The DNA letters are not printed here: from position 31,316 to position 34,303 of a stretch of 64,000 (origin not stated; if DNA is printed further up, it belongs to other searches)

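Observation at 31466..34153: CTP synthase-like gene with a degenerate N-terminal nucleotide-binding loop and a ~330-aa insertion carrying a Cys cluster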

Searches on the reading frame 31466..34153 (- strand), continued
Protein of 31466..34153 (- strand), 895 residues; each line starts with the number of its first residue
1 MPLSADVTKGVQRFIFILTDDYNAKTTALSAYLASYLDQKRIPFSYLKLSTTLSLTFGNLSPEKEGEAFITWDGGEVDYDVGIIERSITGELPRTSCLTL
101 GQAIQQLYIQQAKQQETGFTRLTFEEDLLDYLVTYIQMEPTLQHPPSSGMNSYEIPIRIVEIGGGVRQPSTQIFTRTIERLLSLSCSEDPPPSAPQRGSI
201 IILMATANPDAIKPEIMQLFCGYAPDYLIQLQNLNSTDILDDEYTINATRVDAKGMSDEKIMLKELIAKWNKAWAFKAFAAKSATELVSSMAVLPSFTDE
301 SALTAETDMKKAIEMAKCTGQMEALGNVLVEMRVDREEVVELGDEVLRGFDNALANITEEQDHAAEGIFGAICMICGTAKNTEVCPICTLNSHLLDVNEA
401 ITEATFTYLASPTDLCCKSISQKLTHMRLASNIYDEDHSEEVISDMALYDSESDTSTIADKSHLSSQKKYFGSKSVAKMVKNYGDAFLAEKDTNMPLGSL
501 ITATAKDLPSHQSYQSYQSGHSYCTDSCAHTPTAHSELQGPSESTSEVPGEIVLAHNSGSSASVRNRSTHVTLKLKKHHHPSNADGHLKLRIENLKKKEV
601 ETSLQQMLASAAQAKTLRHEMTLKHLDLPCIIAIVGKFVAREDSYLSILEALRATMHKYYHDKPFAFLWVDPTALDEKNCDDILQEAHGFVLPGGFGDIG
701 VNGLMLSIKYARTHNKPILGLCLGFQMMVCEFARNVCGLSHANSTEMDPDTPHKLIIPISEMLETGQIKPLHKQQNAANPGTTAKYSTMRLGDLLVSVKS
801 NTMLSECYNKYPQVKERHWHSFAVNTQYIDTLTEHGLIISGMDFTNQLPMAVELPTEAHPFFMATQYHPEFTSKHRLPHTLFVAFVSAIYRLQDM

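Call 35: find_encoding_contigs(protein=P0003, flank=3000, max_places=6)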
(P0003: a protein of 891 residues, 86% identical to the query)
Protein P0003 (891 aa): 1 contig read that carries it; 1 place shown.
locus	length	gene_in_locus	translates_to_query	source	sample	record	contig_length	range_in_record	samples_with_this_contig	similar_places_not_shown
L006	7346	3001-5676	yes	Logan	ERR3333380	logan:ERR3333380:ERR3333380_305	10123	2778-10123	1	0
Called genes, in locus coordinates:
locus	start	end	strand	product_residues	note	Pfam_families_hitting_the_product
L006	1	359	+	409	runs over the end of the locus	-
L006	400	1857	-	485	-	PF00443:UCH, PF13423:UCH_1 (weak)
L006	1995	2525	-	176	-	PF01105:EMP24_GP25L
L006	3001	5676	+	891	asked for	PF06418:CTP_synth_N, PF00117:GATase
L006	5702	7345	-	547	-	?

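Call 36: find_encoding_contigs(protein=P0004, flank=3000, max_places=6)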
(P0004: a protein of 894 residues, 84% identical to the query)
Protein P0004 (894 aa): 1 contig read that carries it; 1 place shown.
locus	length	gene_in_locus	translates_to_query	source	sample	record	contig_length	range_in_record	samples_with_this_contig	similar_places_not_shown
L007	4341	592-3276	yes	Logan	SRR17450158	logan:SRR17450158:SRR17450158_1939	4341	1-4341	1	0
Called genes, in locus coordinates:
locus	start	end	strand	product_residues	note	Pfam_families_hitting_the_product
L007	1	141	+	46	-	?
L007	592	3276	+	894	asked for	PF06418:CTP_synth_N, PF00117:GATase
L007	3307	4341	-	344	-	?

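Call 37: find_homologous_proteins(query=P0162, max_evalue=1e-50)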
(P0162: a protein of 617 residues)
Query P0162 (617 aa): 8000 proteins with E <= 1e-50 among 8000 candidates; the best 120 are listed.
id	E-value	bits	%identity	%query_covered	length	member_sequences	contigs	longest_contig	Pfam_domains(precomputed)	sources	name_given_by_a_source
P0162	0.0e+0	1397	100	100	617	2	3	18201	PF07722.20,PF06418.21,PF00117.35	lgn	-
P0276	0.0e+0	1251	90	100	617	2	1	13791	PF07722.20,PF06418.21,PF00117.35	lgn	-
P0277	0.0e+0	1159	83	100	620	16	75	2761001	PF07722.20,PF06418.21,PF00117.35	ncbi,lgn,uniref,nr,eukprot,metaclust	ncbi:CTP synthase [Giardia duodenalis]|uniref:CTP synthase n=2 Tax=Giardia intestinalis TaxID=5741 R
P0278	0.0e+0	1158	83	100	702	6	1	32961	PF07722.20,PF06418.21,PF00117.35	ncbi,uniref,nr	ncbi:CTP synthase [Giardia duodenalis assemblage B]|uniref:CTP synthase n=3 Tax=Giardia intestinalis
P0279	1.2e-156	541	47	99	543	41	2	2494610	PF07722.20,PF06418.21,PF00117.35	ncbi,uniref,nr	ncbi:CTP synthase [Caldicellulosiruptor naganoensis]|uniref:CTP synthase n=1 Tax=Caldicellulosirupto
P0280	2.1e-155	537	47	99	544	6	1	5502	PF07722.20,PF06418.21,PF00117.35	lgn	-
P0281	1.3e-154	534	47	99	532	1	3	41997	PF07722.20,PF06418.21,PF00117.35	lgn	-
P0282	3.3e-154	533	45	100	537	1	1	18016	PF07722.20,PF06418.21,PF00117.35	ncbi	-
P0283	1.1e-153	531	47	100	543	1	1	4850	PF07722.20,PF06418.21,PF00117.35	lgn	-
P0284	2.1e-153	530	46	99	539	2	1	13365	PF07722.20,PF01656.30,PF06418.21,PF00117.35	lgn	-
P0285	2.2e-153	530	47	100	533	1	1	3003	PF07722.20,PF06418.21,PF00117.35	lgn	-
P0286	8.2e-153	528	47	99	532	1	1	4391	PF07722.20,PF06418.21,PF00117.35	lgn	-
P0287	8.3e-153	528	47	100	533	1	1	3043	PF07722.20,PF06418.21,PF00117.35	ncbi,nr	ncbi:MAG TPA: CTP synthase [Clostridia bacterium]|nr:CTP synthase [Clostridia bacterium]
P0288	1.7e-152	527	45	99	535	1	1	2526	PF07722.20,PF06418.21,PF00117.35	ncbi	-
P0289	2.1e-152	527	46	99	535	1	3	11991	PF07722.20,PF06418.21,PF00117.35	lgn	-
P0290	9.5e-152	525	46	100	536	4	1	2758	PF07722.20,PF06418.21,PF00117.35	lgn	-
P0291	2.9e-151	523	45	99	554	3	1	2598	PF07722.20,PF06418.21,PF00117.35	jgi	jgi:CTP synthase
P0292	6.0e-151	522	47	99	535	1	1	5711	PF07722.20,PF06418.21,PF00117.35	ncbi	ncbi:MAG: CTP synthase [Clostridium sp.]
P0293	6.2e-151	522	46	99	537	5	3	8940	PF07722.20,PF06418.21,PF00117.35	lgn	-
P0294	2.0e-150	520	46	100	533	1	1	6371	PF07722.20,PF06418.21,PF00117.35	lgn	-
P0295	2.8e-150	520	44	100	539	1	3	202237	PF06418.21,PF00117.35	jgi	jgi:CTP synthase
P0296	3.8e-150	519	46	99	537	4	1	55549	PF07722.20,PF06418.21,PF00117.35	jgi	jgi:CTP synthase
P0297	4.0e-150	519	45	100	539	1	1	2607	PF07722.20,PF06418.21,PF00117.35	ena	-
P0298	4.9e-150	519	46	99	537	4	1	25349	PF07722.20,PF06418.21,PF00117.35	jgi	jgi:CTP synthase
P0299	6.2e-150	519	47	99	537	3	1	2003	PF07722.20,PF06418.21,PF00117.35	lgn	-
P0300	6.9e-150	518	45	100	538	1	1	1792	PF07722.20,PF06418.21,PF00117.35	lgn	-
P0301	7.0e-150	518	44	100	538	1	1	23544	PF07722.20,PF06418.21,PF00117.35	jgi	-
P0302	7.4e-150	518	45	99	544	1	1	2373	PF07722.20,PF06418.21,PF00117.35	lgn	-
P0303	7.4e-150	518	45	99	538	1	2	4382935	PF07722.20,PF06418.21,PF00117.35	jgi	jgi:CTP synthase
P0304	8.3e-150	518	46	99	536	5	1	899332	PF07722.20,PF06418.21,PF00117.35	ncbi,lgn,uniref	ncbi:CTP synthase [Candidatus Clostridium stratigraminis]|uniref:CTP synthase n=1 Tax=Candidatus Clo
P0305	9.3e-150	518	46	100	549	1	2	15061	PF07722.20,PF06418.21,PF00117.35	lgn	-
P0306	9.9e-150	518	45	100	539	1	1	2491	PF07722.20,PF06418.21,PF00117.35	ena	-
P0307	1.2e-149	518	45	100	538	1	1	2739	PF07722.20,PF06418.21,PF00117.35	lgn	-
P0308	1.2e-149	518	45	100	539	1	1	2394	PF07722.20,PF06418.21,PF00117.35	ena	-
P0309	1.2e-149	518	44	99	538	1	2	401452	PF07722.20,PF06418.21,PF00117.35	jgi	jgi:CTP synthase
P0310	1.2e-149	518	46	99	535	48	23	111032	PF07722.20,PF06418.21,PF00117.35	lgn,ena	-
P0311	1.4e-149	517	44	99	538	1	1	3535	PF07722.20,PF06418.21,PF00117.35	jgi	jgi:CTP synthase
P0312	1.6e-149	517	45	100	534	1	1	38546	PF07722.20,PF06418.21,PF00117.35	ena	-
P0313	1.7e-149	517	45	100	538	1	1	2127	PF07722.20,PF06418.21,PF00117.35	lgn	-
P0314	1.8e-149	517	46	99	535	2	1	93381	PF07722.20,PF06418.21,PF00117.35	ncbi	-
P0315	1.8e-149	517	45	100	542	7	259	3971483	PF07722.20,PF06418.21,PF00117.35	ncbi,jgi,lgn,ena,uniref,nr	ncbi:MAG TPA: CTP synthetase [Hungateiclostridium thermocellum]|jgi:CTP synthase|uniref:CTP synthase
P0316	2.0e-149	517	46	100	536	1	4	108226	PF07722.20,PF06418.21,PF00117.35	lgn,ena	-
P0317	2.0e-149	517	46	99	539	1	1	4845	PF07722.20,PF06418.21,PF00117.35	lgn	-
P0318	2.0e-149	517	45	100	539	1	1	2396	PF07722.20,PF06418.21,PF00117.35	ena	-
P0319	2.6e-149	516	46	99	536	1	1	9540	PF06418.21,PF00117.35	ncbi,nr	ncbi:MAG: CTP synthase [Clostridia bacterium]|nr:CTP synthase [Clostridia bacterium]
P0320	2.7e-149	516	45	100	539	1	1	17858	PF07722.20,PF06418.21,PF00117.35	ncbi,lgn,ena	-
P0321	2.7e-149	516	45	100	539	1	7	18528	PF07722.20,PF06418.21,PF00117.35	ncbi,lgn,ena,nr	ncbi:MAG: CTP synthase [Candidatus Limiplasma sp.]|nr:CTP synthase [Candidatus Limiplasma sp.]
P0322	3.0e-149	516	45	100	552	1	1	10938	PF07722.20,PF06418.21,PF00117.35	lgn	-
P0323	4.4e-149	516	44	100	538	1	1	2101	PF07722.20,PF06418.21,PF00117.35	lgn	-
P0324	4.7e-149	516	45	99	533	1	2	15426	PF06418.21,PF00117.35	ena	-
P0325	4.7e-149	516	45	100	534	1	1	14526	PF07722.20,PF06418.21,PF00117.35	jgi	jgi:CTP synthase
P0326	5.3e-149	515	45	100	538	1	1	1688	PF07722.20,PF06418.21,PF00117.35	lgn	-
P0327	5.5e-149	515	45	100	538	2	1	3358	PF07722.20,PF06418.21,PF00117.35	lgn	-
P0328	5.7e-149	515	44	98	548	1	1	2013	PF06418.21,PF00117.35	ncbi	ncbi:MAG: CTP synthase [Aggregatilineales bacterium]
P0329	6.3e-149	515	46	99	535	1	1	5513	PF07722.20,PF06418.21,PF00117.35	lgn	-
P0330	7.0e-149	515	45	100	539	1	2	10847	PF07722.20,PF06418.21,PF00117.35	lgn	-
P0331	8.1e-149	515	45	100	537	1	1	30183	PF07722.20,PF06418.21,PF00117.35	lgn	-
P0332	8.7e-149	515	44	100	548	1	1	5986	PF07722.20,PF01656.30,PF06418.21,PF00117.35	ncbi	-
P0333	9.6e-149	515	45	98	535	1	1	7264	PF06418.21,PF00117.35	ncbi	-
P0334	1.0e-148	515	46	98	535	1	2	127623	PF07722.20,PF06418.21,PF00117.35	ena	-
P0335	1.0e-148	515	47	100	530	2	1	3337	PF07722.20,PF06418.21,PF00117.35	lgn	-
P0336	1.3e-148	514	45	100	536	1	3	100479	PF07722.20,PF06418.21,PF00117.35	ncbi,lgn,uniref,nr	ncbi:CTP synthase [Acetivibrio mesophilus]|uniref:CTP synthase n=1 Tax=Acetivibrio mesophilus TaxID=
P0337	1.9e-148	514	47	100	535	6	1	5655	PF07722.20,PF06418.21,PF00117.35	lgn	-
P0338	2.4e-148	513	45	100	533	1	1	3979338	PF07722.20,PF06418.21,PF00117.35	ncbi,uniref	ncbi:CTP synthase [Haloimpatiens sp. FM7330]|uniref:CTP synthase n=1 Tax=Haloimpatiens sp. FM7330 Ta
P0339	2.6e-148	513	45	100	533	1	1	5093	PF07722.20,PF06418.21,PF00117.35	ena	-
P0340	2.7e-148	513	44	99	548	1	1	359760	PF07722.20,PF06418.21,PF00117.35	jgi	jgi:CTP synthase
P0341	2.8e-148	513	45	99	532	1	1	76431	PF07722.20,PF06418.21,PF00117.35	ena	-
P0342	2.9e-148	513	45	99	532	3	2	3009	PF07722.20,PF06418.21,PF00117.35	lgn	-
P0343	2.9e-148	513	45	99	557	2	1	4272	PF07722.20,PF06418.21,PF00117.35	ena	-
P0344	3.0e-148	513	45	99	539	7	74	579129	PF07722.20,PF06418.21,PF00117.35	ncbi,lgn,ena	-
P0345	3.0e-148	513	45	100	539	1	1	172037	PF07722.20,PF06418.21,PF00117.35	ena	-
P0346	3.7e-148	513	44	99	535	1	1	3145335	PF07722.20,PF06418.21,PF00117.35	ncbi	-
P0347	4.1e-148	513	45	100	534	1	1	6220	PF07722.20,PF06418.21,PF00117.35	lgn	-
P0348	4.4e-148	512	44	100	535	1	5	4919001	PF07722.20,PF06418.21,PF00117.35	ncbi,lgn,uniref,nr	ncbi:CTP synthase [Clostridium felsineum]|uniref:CTP synthase n=1 Tax=Clostridium felsineum TaxID=36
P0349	4.5e-148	512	46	98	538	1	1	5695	PF07722.20,PF01656.30,PF06418.21,PF00117.35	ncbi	-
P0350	4.9e-148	512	45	99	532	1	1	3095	PF07722.20,PF06418.21,PF00117.35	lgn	-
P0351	5.0e-148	512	44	100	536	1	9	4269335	PF07722.20,PF06418.21,PF00117.35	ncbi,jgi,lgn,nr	ncbi:MAG TPA: CTP synthase [Clostridium sp.]|nr:CTP synthase [Clostridium sp. Bc-iso-3] HHV28463.1 C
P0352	5.1e-148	512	45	100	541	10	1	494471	PF07722.20,PF06418.21,PF00117.35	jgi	jgi:CTP synthase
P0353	6.1e-148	512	44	99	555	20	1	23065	PF07722.20,PF06418.21,PF00117.35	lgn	-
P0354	6.5e-148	512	46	98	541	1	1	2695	PF06418.21,PF00117.35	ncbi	-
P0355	7.3e-148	512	45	99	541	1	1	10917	PF07722.20,PF06418.21,PF00117.35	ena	-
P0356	7.4e-148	512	45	99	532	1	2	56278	PF07722.20,PF06418.21,PF00117.35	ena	-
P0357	7.6e-148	512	46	99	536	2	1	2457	PF07722.20,PF06418.21,PF00117.35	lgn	-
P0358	7.7e-148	512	43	100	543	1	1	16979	PF07722.20,PF01656.30,PF06418.21,PF00117.35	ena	-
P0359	8.6e-148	511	45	100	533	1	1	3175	PF07722.20,PF06418.21,PF00117.35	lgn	-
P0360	9.4e-148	511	46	99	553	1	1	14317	PF06418.21,PF00117.35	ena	-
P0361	9.7e-148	511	46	100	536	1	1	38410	PF07722.20,PF06418.21,PF00117.35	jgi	-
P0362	9.9e-148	511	44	100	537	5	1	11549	PF07722.20,PF06418.21,PF00117.35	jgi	jgi:CTP synthase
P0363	1.2e-147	511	44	99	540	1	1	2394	PF07722.20,PF06418.21,PF00117.35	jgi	jgi:CTP synthase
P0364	1.2e-147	511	46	99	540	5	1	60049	PF07722.20,PF06418.21,PF00117.35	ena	-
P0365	1.3e-147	511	46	99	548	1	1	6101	PF07722.20,PF06418.21,PF00117.35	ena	-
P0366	1.3e-147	511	45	100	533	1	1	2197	PF07722.20,PF06418.21,PF00117.35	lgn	-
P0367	1.5e-147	511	46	99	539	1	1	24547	PF07722.20,PF06418.21,PF00117.35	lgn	-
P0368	1.7e-147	511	44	100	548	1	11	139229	PF07722.20,PF06418.21,PF00117.35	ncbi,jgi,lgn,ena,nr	ncbi:MAG: CTP synthase [Dehalococcoidia bacterium]|jgi:CTP synthase|nr:CTP synthase [Dehalococcoidia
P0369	1.8e-147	510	46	100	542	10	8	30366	PF07722.20,PF06418.21,PF00117.35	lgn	-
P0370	1.9e-147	510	45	99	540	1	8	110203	PF07722.20,PF06418.21,PF00117.35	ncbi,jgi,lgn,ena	jgi:CTP synthase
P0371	1.9e-147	510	45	99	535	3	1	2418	PF07722.20,PF06418.21,PF00117.35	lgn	-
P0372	1.9e-147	510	46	99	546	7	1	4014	PF07722.20,PF06418.21,PF00117.35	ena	-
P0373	2.2e-147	510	44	99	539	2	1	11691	PF07722.20,PF06418.21,PF00117.35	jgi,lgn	-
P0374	2.3e-147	510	45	100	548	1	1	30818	PF07722.20,PF06418.21,PF00117.35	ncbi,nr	ncbi:MAG TPA: CTP synthase [Dehalococcoidia bacterium]|nr:CTP synthase [Dehalococcoidia bacterium]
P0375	2.6e-147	510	46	99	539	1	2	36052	PF07722.20,PF06418.21,PF00117.35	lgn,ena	-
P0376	2.7e-147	510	45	99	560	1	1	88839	PF07722.20,PF06418.21,PF00117.35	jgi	jgi:CTP synthase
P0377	3.1e-147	510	45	100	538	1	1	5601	PF07722.20,PF06418.21,PF00117.35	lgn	-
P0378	3.1e-147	510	45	99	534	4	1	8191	PF07722.20,PF06418.21,PF00117.35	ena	-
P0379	3.1e-147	510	46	99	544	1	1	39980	PF07722.20,PF06418.21,PF00117.35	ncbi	-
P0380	3.3e-147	510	46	99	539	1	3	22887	PF07722.20,PF06418.21,PF00117.35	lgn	-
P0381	3.5e-147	509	45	99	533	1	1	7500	PF07722.20,PF06418.21,PF00117.35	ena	-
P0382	4.0e-147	509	46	99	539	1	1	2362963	PF07722.20,PF06418.21,PF00117.35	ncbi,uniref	ncbi:CTP synthase [Clostridium baratii]|uniref:CTP synthase n=1 Tax=Clostridium baratii TaxID=1561 R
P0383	4.0e-147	509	45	99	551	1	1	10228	PF07722.20,PF06418.21,PF00117.35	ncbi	ncbi:MAG TPA: CTP synthase [Dehalococcoidia bacterium]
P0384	4.1e-147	509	46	99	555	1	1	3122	PF07722.20,PF06418.21,PF00117.35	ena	-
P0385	4.3e-147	509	46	99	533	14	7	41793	PF07722.20,PF06418.21,PF00117.35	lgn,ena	-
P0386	4.6e-147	509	45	100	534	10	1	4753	PF07722.20,PF06418.21,PF00117.35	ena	-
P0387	4.6e-147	509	45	100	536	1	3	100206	PF07722.20,PF06418.21,PF00117.35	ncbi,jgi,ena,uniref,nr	ncbi:MAG TPA: CTP synthase [Acetivibrio sp.]|uniref:CTP synthase n=1 Tax=Acetivibrio sp. TaxID=18720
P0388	4.8e-147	509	43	100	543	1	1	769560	PF07722.20,PF01656.30,PF06418.21,PF00117.35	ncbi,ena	-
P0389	4.9e-147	509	44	99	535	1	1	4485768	PF07722.20,PF06418.21,PF00117.35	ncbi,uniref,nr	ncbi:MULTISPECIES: CTP synthase [Clostridium]|uniref:CTP synthase n=1 Tax=Clostridium TaxID=1485 Rep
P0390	5.1e-147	509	46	99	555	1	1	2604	PF07722.20,PF06418.21,PF00117.35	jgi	-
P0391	5.4e-147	509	46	99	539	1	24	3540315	PF07722.20,PF06418.21,PF00117.35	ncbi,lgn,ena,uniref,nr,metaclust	ncbi:CTP synthase [Clostridium baratii]|uniref:CTP synthase n=1 Tax=Clostridium baratii TaxID=1561 R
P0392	6.2e-147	509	44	99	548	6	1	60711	PF07722.20,PF06418.21,PF00117.35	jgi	jgi:CTP synthase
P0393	6.5e-147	509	44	99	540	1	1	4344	PF07722.20,PF06418.21,PF00117.35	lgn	-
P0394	6.5e-147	509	46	99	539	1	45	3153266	PF07722.20,PF06418.21,PF00117.35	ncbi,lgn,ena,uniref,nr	ncbi:CTP synthase [Clostridium baratii]|uniref:CTP synthase n=2 Tax=Clostridium baratii TaxID=1561 R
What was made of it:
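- Canonical paralogue exists: call 37 (P0277, 'CTP synthase [Giardia duodenalis]', 620 aa, seen on a 2.76-Mb contig).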

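Call 39: predict_structure(alignment_id=A1)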
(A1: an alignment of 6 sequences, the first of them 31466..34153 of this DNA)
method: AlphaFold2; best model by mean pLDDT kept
length: 895 residues; sequences in the alignment: 6
mean_pLDDT: 40.2   pTM: 0.39
mean pLDDT of the five models: 40.2, 38.9, 38.3, 38.0, 37.2
residues with pLDDT >= 90: 0; 70-90: 105; 50-70: 120; < 50: 670
segments of 3 or more residues with pLDDT < 50: 1-10, 23-27, 51-124, 139-154, 233-240, 284-305, 358-739, 749-759, 761-895
pLDDT, mean of each block of 10 residues (from residue 1): 30 73 52 69 63 31 28 26 31 29 45 42 52 61 36 57 60 68 62 63 74 58 66 50 68 70 75 70 44 31 49 72 76 74 79 60 28 30 31 25 22 24 20 20 22 22 21 26 29 24 22 21 22 23 20 21 23 21 27 31 33 27 26 32 36 41 38 38 34 31 43 43 46 42 50 44 42 29 26 28 33 24 33 38 32 33 27 29 33 27
secondary structure, 60 per line:
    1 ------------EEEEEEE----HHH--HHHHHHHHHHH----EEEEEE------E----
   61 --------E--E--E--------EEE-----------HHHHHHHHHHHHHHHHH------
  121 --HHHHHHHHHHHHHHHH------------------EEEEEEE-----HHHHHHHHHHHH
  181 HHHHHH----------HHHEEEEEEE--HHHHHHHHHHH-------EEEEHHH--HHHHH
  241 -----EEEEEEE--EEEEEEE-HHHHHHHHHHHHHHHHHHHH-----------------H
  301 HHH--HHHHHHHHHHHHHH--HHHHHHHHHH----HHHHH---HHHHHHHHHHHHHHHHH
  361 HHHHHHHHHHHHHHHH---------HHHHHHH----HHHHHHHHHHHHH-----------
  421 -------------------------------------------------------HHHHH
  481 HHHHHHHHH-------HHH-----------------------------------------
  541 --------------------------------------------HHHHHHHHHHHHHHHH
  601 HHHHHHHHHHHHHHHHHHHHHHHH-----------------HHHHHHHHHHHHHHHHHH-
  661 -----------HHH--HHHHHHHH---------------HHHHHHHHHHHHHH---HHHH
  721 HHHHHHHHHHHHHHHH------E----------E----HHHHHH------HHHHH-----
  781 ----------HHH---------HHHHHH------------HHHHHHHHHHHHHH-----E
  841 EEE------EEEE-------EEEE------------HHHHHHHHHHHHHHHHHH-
elements in order (helices of 4 or more, strands of 3 or more residues): E13-19 H29-39 E44-49 E84-86 H98-114 H123-138 E157-163 H169-186 E200-206 H209-219 E227-230 H236-240 E246-252 E255-261 H263-282 H300-303 H306-319 H322-331 H336-340 H344-376 H386-392 H397-409 H476-489 H585-624 H642-659 H677-684 H700-713 H717-736 H759-764 H771-775 H803-808 H821-834 E840-843 E850-853 E861-864 H877-894
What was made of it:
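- Tried and rejected: First AlphaFold run with the 6-sequence alignment (call 39).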
